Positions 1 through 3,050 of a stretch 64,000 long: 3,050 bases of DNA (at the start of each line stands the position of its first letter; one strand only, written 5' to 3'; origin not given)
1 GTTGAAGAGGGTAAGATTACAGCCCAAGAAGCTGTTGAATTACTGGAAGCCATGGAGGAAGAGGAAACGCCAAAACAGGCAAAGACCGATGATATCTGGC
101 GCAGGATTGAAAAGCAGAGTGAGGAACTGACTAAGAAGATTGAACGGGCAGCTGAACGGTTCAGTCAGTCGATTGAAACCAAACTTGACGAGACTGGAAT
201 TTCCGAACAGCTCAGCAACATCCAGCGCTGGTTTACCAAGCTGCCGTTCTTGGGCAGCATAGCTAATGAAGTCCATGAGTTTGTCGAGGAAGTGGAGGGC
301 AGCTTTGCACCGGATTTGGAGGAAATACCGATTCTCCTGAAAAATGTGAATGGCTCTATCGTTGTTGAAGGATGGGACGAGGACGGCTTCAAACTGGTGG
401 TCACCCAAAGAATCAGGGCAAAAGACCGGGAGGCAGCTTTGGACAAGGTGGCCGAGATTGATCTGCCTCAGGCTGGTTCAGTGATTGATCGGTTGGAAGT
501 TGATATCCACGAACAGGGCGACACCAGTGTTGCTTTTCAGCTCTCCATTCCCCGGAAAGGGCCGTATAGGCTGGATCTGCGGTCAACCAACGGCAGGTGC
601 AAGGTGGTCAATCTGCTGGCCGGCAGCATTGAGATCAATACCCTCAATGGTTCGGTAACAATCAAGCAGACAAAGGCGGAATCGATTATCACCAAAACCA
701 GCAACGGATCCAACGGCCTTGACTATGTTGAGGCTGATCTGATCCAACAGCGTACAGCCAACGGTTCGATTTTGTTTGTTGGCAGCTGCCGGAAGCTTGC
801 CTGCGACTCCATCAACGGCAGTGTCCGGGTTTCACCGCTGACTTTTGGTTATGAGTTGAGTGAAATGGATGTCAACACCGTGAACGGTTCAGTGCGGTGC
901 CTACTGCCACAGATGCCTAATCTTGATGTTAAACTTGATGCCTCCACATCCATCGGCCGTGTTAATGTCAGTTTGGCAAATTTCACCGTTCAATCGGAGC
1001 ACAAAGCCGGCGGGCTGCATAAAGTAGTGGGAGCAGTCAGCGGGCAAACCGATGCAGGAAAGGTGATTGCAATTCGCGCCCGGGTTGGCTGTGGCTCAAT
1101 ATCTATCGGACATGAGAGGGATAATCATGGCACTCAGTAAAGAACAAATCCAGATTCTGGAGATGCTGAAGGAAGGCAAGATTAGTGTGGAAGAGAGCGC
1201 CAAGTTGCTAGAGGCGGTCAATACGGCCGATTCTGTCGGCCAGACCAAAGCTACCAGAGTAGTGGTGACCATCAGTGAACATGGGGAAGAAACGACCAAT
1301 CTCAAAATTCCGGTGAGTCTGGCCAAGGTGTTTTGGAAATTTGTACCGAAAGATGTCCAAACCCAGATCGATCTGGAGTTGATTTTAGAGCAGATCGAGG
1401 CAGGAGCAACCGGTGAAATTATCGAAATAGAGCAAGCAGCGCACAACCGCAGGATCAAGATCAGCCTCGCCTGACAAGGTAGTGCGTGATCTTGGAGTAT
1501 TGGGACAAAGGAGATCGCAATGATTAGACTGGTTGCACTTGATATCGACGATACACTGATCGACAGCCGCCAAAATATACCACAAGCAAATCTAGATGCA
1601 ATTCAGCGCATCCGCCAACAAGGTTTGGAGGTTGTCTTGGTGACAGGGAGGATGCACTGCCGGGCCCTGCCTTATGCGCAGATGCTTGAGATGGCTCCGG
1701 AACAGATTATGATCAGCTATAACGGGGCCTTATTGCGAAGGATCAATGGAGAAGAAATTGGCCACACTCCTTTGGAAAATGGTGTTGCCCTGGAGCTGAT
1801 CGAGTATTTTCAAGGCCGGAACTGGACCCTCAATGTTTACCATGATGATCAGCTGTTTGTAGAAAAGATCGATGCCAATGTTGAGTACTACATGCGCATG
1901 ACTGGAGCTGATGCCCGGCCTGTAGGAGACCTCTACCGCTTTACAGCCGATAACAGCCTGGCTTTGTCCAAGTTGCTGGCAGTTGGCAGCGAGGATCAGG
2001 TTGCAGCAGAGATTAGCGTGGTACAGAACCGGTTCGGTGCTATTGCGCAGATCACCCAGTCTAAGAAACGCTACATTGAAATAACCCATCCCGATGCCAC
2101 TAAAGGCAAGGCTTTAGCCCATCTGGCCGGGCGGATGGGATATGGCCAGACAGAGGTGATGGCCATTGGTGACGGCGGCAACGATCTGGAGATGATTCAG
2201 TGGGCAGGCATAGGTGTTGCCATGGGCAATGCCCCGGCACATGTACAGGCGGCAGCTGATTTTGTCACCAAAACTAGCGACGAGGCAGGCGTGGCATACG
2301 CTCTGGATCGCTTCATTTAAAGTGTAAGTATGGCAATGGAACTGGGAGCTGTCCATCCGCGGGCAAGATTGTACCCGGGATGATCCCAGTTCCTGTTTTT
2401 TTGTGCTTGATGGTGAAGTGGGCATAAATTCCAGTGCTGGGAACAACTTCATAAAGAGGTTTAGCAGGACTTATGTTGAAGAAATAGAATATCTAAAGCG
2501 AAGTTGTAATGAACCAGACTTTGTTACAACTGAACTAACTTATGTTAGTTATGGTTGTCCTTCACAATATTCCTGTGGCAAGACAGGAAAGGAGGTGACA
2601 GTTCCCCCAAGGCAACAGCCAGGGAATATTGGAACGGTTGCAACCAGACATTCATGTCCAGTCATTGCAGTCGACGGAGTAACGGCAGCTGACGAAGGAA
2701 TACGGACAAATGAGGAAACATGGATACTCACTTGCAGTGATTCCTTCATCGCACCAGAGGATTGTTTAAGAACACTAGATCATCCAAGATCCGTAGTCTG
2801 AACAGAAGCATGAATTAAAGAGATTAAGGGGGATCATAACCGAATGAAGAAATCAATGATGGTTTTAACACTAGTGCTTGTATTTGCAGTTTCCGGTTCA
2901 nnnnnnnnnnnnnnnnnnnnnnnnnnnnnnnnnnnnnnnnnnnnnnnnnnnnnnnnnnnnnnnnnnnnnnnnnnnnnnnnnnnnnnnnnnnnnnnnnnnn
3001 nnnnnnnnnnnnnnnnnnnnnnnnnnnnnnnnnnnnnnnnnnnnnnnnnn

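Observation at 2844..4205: Signal-peptide protein with OMP-like beta-barrel hallmarks, alongside sporulation genes elsewhere in the window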

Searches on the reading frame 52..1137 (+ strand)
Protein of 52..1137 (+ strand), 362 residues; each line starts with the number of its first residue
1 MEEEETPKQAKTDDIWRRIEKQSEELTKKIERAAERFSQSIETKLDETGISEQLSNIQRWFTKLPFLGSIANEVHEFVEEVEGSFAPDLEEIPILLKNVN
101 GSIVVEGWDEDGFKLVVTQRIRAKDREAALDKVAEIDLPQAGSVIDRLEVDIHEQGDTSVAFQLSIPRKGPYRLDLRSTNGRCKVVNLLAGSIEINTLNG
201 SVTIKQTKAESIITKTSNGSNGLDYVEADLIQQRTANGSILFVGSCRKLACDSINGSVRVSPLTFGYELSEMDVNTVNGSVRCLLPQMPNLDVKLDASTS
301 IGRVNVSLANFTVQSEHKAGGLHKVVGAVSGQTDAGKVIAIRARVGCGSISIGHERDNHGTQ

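Call 13: search_protein_families(library=pfam, proteins=[window:52-1137:+], max_evalue=0.001)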
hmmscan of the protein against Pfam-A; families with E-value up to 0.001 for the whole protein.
window:52-1137:+ (362 aa): 1 family
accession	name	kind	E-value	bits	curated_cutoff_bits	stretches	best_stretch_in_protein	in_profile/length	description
PF13349.12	DUF4097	-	5.3e-05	23.1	22.9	1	164-315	70-218/247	Toastrack DUF4097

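Call 32: find_encoding_contigs(protein=window:52-1137:+, flank=10000, max_places=3)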
Protein window:52-1137:+ (362 aa): no gene with exactly this product is on record in the collection.

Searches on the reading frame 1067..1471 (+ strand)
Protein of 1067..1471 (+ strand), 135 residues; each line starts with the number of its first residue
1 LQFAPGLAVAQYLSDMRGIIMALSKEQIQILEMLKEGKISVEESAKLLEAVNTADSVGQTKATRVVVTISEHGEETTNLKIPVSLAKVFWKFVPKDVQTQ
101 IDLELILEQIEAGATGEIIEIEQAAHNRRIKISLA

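Call 13: search_protein_families(library=pfam, proteins=[window:1067-1471:+], max_evalue=0.001)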
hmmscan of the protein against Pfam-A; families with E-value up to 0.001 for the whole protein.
window:1067-1471:+ (135 aa): 1 family
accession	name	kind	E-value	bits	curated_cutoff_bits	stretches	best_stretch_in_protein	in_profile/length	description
PF22746.1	SHOCT-like_DUF2089-C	-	3.5e-09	36.4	27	1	26-53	2-29/32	SHOCT-like domain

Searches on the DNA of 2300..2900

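Call 59: search_rna_families(source=window, start=2300, end=2900, threshold=evalue, max_evalue=10)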
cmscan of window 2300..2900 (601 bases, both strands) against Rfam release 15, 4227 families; matches with E-value up to 10: 4.
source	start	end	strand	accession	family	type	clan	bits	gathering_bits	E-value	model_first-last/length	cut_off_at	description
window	2691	2750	-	RF03371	mir-4788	Gene; miRNA;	-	18.7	91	1.2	1-80/80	no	mir-4788 microRNA precursor family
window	2330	2407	+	RF00143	mir-6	Gene; miRNA;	CL00083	17.4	58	2.9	1-74/74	no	mir-6 microRNA precursor family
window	2668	2734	-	RF02174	SMAD5-AS1_2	Gene; lncRNA;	-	11.7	50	2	1-129/129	no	SMAD5 antisense RNA 1 conserved region 2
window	2639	2704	-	RF01973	H19_2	Gene; lncRNA;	-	10.1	50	7.2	1-69/69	no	H19 conserved region 2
